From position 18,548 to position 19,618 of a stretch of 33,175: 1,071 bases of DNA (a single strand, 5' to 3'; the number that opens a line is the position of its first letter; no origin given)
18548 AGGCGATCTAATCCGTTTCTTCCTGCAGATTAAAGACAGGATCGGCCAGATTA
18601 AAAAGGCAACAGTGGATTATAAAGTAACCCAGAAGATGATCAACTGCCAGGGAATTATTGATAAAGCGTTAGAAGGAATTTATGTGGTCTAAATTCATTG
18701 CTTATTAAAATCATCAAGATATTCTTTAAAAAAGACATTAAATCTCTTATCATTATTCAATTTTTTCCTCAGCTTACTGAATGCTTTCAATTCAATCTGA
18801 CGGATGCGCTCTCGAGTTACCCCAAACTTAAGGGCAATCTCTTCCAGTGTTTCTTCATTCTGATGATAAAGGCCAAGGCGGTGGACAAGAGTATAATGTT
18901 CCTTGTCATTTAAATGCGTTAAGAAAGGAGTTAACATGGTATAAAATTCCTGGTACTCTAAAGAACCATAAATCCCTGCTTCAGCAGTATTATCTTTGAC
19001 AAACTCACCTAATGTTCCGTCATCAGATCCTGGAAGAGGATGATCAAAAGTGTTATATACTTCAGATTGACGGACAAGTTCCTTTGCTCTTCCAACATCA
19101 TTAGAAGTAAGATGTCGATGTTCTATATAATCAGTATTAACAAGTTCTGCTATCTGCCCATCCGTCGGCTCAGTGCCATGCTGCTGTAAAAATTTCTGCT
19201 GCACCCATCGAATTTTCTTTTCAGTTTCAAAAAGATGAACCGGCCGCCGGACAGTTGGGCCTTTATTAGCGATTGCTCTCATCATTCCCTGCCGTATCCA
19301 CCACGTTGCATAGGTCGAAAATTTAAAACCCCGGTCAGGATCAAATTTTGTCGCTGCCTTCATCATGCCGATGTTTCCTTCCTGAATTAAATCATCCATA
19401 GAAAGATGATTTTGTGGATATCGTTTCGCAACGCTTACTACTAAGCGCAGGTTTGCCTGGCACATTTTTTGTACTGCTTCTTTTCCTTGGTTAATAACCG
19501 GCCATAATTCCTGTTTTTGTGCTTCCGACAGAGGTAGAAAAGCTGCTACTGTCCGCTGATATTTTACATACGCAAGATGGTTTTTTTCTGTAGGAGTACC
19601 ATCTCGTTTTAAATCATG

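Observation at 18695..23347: Three bacterial-type sigma-70 modules fused in one 1,550-aa ORF inside an archaeal gene neighbourhood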

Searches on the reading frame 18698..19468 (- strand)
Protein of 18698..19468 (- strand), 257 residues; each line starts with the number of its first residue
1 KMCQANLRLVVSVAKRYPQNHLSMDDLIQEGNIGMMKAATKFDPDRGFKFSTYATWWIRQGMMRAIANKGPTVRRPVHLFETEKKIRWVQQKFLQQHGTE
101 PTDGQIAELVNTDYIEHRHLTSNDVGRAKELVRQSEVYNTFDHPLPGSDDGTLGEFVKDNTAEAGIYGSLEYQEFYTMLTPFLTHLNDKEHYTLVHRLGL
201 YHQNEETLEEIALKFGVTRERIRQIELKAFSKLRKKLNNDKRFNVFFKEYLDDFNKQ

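Call 17: search_protein_families(library=pfam, proteins=[window:18698-19468:-], max_evalue=1)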
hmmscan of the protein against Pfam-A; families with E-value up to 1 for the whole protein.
seq(257 aa): 7 families
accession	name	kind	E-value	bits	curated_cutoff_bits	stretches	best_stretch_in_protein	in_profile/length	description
PF04542.20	Sigma70_r2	-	4.6e-22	78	24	1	4-69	3-68/71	Sigma-70 region 2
PF04545.22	Sigma70_r4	-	9e-11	41.6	24.1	1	185-235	4-50/50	Sigma-70, region 4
PF04539.22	Sigma70_r3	-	9.6e-08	32.5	25.3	1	83-162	3-71/78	Sigma-70 region 3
PF13518.12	HTH_28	-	0.04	14.5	25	1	200-225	8-32/52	Helix-turn-helix domain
PF17340.7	DUF5370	-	0.14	12.4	25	0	77-118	24-61/63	Family of unknown function (DUF5370)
PF16509.11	KORA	-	0.15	12.7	26.7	1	209-238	34-63/84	TrfB plasmid transcriptional repressor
PF01476.26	LysM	-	0.15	12.5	20.9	0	204-224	5-25/43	LysM domain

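Call 25: search_solved_structures(query=window:18698-19468:-, show_alignments=2, max_evalue=1e-10)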
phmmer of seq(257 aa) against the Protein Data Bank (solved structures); distinct sequences matched with E-value up to 1e-10: 64 (the best 60 are shown).
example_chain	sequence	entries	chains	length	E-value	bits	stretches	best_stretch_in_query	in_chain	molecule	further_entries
7ckq_F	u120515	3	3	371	2.4e-50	174.7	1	2-244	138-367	RNA polymerase sigma factor SigA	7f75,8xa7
8x6f_E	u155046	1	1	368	6.1e-49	170.1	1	2-243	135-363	RNA polymerase sigma factor SigA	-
7l7b_F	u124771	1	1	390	1e-47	166.1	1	2-239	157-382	RNA polymerase sigma factor SigA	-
3iyd_F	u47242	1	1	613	1.7e-47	165.3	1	2-237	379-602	RNA polymerase sigma factor rpoD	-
8ad1_F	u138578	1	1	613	1.8e-47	165.3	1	2-237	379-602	RNA polymerase sigma factor RpoD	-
4ljz_F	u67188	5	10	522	2.6e-47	164.8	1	2-237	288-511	RNA polymerase sigma factor RpoD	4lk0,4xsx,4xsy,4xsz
5vt0_L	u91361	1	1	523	2.6e-47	164.8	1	2-237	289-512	RNA polymerase sigma factor RpoD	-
8ftd_L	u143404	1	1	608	3e-47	164.6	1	2-237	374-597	RNA polymerase sigma factor RpoD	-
6n60_F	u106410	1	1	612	3.2e-47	164.5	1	2-237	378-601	RNA polymerase sigma factor RpoD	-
6n61_F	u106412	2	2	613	3.2e-47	164.5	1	2-237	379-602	RNA polymerase sigma factor RpoD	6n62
4jk1_X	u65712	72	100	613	3.2e-47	164.5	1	2-237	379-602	Escherichia coli RNA polymerase sigma70 subunit | RNA polymerase sigma factor RpoD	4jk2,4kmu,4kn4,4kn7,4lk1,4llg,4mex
8k59_F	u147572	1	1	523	3.3e-47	164.4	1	2-236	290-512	RNA polymerase sigma factor RpoD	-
6wmr_Z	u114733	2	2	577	3.3e-47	164.4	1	2-235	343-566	RNA polymerase sigma factor RpoD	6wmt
6n57_L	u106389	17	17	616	3.3e-47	164.4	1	2-237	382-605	RNA polymerase sigma factor RpoD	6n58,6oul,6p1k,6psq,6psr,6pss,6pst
7ubm_F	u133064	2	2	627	3.4e-47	164.4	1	2-237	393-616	RNA polymerase sigma factor RpoD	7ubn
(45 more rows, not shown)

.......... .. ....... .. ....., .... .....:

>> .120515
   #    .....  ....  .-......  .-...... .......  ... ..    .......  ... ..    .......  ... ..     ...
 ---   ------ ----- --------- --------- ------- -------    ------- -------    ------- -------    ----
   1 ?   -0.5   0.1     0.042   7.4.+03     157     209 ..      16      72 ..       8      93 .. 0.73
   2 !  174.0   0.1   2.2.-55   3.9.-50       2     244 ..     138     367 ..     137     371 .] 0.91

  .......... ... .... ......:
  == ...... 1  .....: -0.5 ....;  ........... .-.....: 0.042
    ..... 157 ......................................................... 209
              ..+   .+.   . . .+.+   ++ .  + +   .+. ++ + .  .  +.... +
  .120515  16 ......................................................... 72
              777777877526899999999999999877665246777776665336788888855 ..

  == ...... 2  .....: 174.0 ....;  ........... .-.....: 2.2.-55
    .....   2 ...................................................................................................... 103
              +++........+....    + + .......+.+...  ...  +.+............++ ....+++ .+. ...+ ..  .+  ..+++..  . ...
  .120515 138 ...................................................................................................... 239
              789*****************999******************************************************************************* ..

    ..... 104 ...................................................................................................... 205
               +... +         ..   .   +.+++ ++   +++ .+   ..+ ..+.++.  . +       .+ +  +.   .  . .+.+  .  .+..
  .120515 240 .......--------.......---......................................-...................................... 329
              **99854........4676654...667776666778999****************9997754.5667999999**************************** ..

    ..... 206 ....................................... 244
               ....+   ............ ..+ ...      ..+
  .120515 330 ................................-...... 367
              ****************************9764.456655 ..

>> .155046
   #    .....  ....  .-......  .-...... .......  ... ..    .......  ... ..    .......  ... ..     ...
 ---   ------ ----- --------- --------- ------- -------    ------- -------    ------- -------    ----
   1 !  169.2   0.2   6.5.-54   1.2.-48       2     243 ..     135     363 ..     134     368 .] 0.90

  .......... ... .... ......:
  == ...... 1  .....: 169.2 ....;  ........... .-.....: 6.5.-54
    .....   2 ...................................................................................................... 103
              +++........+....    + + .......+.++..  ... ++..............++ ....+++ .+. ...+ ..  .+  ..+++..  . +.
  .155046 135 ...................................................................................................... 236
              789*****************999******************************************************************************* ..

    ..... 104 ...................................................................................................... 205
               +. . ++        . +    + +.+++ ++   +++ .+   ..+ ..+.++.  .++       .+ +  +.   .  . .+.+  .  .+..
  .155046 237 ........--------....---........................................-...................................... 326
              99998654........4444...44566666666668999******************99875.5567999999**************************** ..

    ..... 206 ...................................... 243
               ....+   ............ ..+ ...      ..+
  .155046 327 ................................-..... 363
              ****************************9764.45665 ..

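Call 65: search_solved_structures(query=window:18698-19468:-, max_evalue=1e-40, show_alignments=4)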
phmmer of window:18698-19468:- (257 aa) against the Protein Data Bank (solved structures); distinct sequences matched with E-value up to 1e-40: 49.
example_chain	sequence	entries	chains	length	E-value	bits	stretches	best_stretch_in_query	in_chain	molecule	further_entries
7ckq_F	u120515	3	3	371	2.4e-50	174.7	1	2-244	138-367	RNA polymerase sigma factor SigA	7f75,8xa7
8x6f_E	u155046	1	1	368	6.1e-49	170.1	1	2-243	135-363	RNA polymerase sigma factor SigA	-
7l7b_F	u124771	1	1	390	1e-47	166.1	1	2-239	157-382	RNA polymerase sigma factor SigA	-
3iyd_F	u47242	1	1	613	1.7e-47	165.3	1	2-237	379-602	RNA polymerase sigma factor rpoD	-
8ad1_F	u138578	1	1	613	1.8e-47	165.3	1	2-237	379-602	RNA polymerase sigma factor RpoD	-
4ljz_F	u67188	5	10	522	2.6e-47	164.8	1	2-237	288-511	RNA polymerase sigma factor RpoD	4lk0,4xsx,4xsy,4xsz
5vt0_L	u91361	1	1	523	2.6e-47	164.8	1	2-237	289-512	RNA polymerase sigma factor RpoD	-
8ftd_L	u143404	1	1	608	3e-47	164.6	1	2-237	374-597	RNA polymerase sigma factor RpoD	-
6n60_F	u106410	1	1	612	3.2e-47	164.5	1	2-237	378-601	RNA polymerase sigma factor RpoD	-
6n61_F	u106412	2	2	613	3.2e-47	164.5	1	2-237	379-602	RNA polymerase sigma factor RpoD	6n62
4jk1_X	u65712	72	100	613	3.2e-47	164.5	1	2-237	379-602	Escherichia coli RNA polymerase sigma70 subunit | RNA polymerase sigma factor RpoD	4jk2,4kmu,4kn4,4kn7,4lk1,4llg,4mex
8k59_F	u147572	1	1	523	3.3e-47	164.4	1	2-236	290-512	RNA polymerase sigma factor RpoD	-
6wmr_Z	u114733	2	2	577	3.3e-47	164.4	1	2-235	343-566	RNA polymerase sigma factor RpoD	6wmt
6n57_L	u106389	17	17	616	3.3e-47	164.4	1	2-237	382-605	RNA polymerase sigma factor RpoD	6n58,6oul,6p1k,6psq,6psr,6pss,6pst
7ubm_F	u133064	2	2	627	3.4e-47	164.4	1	2-237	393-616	RNA polymerase sigma factor RpoD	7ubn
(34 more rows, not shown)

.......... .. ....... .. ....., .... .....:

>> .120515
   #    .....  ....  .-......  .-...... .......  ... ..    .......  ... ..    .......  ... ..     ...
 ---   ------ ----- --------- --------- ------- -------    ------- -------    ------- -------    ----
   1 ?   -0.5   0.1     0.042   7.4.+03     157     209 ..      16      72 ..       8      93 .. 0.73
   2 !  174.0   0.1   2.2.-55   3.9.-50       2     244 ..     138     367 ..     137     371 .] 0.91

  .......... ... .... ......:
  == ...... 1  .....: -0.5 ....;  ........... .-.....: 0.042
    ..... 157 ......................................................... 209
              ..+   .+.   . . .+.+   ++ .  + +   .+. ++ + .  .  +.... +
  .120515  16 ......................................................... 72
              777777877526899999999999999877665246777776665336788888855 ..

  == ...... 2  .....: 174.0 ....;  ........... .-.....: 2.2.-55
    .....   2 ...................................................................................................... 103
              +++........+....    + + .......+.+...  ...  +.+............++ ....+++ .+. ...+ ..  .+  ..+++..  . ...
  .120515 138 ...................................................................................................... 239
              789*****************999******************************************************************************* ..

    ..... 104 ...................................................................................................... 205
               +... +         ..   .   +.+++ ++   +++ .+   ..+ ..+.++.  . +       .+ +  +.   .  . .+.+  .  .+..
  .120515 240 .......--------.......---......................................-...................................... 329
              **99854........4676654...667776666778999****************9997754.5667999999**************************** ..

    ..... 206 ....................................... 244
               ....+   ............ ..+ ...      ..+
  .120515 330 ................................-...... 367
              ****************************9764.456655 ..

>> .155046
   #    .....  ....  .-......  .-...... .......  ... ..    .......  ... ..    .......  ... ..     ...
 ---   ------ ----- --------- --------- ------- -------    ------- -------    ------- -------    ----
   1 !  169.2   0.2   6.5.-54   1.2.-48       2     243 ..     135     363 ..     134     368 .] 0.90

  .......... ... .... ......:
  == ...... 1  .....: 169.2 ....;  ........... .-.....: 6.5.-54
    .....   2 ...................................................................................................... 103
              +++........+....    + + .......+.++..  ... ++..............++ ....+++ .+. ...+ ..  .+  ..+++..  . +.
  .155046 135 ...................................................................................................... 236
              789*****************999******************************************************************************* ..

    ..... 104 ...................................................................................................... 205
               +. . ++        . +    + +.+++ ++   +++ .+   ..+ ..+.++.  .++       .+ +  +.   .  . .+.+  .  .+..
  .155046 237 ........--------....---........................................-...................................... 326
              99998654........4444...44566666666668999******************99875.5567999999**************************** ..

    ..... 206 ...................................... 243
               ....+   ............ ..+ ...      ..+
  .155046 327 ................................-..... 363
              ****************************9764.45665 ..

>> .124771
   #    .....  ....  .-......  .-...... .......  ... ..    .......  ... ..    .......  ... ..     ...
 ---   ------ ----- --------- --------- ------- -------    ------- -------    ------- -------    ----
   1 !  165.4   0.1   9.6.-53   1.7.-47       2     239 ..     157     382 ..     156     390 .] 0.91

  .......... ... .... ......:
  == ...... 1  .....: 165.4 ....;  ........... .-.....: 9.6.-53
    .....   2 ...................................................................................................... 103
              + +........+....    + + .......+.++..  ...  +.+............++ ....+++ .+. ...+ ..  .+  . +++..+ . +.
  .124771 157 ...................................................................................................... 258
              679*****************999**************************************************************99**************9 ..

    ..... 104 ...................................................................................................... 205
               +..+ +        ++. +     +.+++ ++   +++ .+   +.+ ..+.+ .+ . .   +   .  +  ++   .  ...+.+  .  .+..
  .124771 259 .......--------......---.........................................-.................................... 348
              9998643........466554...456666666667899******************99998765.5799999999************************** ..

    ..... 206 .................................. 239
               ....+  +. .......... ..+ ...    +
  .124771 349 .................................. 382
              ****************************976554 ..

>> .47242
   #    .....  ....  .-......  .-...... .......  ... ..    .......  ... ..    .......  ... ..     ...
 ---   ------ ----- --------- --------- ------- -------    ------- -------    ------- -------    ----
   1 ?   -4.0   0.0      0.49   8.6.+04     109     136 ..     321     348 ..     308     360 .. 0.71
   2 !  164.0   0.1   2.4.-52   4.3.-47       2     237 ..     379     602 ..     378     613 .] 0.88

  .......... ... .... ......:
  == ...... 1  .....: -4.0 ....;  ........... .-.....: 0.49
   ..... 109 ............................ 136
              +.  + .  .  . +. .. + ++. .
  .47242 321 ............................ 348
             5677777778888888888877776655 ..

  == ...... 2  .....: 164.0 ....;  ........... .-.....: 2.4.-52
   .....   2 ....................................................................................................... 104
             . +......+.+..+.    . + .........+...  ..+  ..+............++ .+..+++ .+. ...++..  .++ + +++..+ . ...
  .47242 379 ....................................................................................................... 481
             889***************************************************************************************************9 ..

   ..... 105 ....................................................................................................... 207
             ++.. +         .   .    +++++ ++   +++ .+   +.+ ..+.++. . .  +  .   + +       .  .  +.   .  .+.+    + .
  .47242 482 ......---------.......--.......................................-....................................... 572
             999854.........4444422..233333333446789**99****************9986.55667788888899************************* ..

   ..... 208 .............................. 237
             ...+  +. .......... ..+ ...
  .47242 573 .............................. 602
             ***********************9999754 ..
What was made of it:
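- Closest known: Bacterial primary/primary-like sigma factors. Different: Sigma-3 has an insertion of about 12 residues (call 65).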
